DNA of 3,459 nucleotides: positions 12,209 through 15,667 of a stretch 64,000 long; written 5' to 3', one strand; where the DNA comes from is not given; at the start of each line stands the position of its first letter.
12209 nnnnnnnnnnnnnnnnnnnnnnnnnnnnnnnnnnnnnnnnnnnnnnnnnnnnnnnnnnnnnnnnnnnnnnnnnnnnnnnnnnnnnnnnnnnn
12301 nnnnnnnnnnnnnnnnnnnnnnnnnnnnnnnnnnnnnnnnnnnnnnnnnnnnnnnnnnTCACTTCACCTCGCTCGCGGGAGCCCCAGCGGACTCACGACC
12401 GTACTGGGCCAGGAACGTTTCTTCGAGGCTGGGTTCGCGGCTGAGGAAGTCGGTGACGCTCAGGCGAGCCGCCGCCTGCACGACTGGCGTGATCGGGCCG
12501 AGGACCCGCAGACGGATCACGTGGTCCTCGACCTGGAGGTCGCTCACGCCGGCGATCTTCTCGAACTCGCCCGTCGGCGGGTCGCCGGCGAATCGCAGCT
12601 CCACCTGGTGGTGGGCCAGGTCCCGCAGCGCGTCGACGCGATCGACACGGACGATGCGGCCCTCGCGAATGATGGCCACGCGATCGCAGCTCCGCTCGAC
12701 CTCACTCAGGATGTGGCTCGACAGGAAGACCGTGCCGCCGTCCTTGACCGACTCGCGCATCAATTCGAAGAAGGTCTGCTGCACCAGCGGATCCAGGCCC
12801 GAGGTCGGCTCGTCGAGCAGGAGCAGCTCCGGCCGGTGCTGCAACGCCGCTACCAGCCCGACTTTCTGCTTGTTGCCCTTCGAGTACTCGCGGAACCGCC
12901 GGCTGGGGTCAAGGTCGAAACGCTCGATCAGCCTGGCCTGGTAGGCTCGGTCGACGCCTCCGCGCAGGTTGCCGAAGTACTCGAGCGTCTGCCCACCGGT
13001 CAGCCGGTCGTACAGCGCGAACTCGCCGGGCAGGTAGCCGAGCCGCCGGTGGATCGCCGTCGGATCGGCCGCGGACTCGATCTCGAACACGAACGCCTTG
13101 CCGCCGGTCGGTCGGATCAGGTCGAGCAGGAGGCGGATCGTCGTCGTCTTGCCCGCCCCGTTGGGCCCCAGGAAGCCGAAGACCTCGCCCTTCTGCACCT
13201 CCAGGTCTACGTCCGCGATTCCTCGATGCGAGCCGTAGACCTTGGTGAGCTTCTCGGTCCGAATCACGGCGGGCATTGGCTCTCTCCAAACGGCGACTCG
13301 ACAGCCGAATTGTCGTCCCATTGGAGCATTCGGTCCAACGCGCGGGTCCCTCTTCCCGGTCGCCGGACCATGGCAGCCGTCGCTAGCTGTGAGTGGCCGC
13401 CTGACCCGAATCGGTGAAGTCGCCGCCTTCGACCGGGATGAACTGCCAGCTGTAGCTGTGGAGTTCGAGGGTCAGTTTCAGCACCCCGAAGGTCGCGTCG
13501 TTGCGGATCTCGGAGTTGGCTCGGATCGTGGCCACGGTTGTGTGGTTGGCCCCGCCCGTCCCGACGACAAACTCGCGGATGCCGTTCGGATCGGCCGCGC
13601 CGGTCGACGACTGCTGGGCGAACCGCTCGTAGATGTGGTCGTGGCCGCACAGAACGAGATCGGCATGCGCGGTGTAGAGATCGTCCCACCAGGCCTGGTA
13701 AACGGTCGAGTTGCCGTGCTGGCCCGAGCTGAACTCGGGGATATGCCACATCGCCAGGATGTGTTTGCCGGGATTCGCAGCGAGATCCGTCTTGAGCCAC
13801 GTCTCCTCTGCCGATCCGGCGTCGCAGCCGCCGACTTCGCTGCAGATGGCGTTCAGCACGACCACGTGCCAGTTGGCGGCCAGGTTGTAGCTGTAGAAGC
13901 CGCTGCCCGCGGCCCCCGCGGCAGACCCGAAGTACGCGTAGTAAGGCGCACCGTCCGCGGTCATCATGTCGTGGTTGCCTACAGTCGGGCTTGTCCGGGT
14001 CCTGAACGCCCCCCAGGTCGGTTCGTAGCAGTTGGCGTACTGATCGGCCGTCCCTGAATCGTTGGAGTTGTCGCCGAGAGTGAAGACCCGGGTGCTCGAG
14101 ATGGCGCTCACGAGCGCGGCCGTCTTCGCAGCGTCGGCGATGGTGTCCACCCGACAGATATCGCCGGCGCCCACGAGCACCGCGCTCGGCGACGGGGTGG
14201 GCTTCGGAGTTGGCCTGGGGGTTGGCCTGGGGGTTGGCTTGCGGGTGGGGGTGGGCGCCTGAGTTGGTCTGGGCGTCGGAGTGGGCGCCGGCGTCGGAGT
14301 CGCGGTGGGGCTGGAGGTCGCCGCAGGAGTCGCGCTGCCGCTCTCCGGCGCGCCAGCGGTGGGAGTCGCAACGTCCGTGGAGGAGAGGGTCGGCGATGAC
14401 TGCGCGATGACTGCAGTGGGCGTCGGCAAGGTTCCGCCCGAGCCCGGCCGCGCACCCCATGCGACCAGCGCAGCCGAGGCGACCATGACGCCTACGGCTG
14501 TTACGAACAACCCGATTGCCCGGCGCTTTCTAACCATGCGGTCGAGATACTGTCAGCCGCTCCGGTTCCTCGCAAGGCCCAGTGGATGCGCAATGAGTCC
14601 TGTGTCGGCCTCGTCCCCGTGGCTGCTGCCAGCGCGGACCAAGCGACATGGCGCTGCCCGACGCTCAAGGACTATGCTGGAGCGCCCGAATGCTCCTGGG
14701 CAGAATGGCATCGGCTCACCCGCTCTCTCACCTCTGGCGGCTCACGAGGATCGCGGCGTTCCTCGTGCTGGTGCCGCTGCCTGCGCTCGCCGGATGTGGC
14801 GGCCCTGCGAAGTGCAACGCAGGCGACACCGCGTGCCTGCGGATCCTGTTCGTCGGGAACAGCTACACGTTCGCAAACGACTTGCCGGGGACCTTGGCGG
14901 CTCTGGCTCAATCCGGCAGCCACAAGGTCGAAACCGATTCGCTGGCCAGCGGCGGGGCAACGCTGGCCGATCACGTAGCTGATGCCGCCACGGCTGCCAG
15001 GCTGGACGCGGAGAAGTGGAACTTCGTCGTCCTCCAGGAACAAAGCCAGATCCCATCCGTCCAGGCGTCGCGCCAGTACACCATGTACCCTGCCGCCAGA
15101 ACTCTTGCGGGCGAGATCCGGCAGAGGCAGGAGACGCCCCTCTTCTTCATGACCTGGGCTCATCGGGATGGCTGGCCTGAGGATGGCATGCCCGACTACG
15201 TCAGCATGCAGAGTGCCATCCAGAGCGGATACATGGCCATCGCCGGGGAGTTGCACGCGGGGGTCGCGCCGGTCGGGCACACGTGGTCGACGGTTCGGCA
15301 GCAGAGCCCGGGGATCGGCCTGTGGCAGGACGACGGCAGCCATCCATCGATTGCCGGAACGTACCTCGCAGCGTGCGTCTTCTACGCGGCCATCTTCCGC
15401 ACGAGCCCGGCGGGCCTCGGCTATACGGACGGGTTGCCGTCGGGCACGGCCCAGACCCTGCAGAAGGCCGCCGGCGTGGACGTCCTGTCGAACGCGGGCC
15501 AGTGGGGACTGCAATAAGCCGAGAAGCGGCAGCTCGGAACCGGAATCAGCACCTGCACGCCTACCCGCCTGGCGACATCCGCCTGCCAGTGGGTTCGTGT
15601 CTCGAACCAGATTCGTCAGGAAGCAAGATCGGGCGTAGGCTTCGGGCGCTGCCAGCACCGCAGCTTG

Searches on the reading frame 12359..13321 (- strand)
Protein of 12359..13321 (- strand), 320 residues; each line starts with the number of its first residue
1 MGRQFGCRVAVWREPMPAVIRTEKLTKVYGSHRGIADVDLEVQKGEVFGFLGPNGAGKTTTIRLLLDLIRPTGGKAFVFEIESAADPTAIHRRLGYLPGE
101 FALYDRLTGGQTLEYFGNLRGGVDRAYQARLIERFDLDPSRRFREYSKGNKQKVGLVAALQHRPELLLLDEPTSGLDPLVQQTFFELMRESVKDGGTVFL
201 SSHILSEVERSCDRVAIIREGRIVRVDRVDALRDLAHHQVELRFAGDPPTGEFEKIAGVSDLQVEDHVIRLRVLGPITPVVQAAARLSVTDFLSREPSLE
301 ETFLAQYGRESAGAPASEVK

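Call 58: search_protein_families(library=pfam, proteins=[window:12359-13321:-], max_evalue=0.00001)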
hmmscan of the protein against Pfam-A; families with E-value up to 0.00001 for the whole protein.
window:12359-13321:- (320 aa): 2 families
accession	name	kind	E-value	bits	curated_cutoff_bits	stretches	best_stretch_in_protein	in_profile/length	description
PF00005.33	ABC_tran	-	1.9e-22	80.7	25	1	37-174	3-137/137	ABC transporter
PF13304.12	AAA_21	-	3.3e-16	60.6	27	1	141-206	233-301/304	AAA domain, putative AbiEii toxin, Type IV TA system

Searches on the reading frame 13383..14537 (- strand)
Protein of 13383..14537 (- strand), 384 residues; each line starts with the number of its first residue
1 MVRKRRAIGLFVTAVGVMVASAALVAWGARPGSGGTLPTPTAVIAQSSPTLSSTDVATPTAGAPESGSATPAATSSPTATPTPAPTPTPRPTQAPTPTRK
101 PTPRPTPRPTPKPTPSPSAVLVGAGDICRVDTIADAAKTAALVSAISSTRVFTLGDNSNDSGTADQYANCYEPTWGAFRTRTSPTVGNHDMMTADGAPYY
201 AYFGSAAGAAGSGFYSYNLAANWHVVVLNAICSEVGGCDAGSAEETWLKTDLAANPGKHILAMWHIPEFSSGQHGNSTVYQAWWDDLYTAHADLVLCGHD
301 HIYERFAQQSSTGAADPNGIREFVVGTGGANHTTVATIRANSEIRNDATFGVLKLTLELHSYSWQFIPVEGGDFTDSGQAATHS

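Call 58: search_protein_families(library=pfam, proteins=[window:13383-14537:-], max_evalue=0.00001)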
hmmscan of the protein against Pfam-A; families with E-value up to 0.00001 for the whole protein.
window:13383-14537:- (384 aa): 1 family
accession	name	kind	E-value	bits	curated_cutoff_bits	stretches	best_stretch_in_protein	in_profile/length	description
PF00149.33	Metallophos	-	2e-07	32.1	21.5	1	141-303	20-191/191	Calcineurin-like phosphoesterase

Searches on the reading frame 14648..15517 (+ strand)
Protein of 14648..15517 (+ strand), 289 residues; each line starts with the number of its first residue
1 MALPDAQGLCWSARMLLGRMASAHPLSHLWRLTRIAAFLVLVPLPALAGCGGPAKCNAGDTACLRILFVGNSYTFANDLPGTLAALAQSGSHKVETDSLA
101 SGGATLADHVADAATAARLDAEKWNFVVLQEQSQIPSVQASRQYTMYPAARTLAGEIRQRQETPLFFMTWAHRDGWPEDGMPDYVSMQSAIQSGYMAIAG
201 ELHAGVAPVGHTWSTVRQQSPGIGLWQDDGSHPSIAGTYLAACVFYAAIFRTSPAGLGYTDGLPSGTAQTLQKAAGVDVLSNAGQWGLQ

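Call 58: search_protein_families(library=pfam, proteins=[window:14648-15517:+], max_evalue=0.00001)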
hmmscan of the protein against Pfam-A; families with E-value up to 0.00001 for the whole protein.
window:14648-15517:+ (289 aa): 1 family
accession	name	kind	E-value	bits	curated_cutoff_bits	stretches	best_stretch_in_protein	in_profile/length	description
PF16227.11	DUF4886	-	1.1e-11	44.7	26.7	1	119-262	78-225/242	Domain of unknown function (DUF4886)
